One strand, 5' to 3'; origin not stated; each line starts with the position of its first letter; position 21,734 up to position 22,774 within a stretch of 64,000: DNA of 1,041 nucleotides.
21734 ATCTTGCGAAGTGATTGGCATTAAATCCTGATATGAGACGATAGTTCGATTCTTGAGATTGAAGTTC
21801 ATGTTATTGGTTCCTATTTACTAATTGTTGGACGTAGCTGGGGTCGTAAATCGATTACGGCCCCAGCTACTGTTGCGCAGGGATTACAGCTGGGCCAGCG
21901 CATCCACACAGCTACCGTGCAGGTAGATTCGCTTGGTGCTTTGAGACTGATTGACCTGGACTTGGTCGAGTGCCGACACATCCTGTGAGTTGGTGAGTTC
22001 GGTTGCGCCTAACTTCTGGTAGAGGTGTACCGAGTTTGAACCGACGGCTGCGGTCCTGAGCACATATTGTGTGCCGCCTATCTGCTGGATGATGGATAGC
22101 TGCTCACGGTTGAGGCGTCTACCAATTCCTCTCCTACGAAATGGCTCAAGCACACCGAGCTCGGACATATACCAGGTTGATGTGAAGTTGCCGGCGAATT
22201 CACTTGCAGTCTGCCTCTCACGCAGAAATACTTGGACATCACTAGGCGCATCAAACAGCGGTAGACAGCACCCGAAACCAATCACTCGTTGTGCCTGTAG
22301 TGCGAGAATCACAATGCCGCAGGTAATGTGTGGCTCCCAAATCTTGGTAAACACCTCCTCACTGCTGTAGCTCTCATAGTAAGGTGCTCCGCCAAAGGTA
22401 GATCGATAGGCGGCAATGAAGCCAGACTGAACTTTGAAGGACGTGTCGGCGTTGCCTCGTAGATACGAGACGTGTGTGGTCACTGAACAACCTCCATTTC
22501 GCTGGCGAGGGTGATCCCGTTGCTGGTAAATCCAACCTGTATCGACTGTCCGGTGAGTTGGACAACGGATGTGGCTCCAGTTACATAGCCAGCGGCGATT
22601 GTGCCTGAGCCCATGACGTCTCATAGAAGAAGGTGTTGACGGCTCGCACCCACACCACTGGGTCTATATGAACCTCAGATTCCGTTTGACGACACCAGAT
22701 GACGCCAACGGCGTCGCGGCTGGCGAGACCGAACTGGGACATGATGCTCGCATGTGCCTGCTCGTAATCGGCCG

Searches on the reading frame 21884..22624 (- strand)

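Call 20: search_protein_families(library=pfam, proteins=[window:21884-22624:-], max_evalue=0.001)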
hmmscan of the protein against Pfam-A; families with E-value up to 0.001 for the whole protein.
window:21884-22624:- (246 aa): 3 families
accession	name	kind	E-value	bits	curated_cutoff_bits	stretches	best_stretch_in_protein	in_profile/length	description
PF00583.31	Acetyltransf_1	-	1.3e-08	35.5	20.7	1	81-206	11-115/116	Acetyltransferase (GNAT) family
PF08445.16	FR47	-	9.6e-06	25.9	22.1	1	152-212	23-82/86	FR47-like protein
PF13508.13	Acetyltransf_7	-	1.1e-05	26.2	27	1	107-206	7-81/84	Acetyltransferase (GNAT) domain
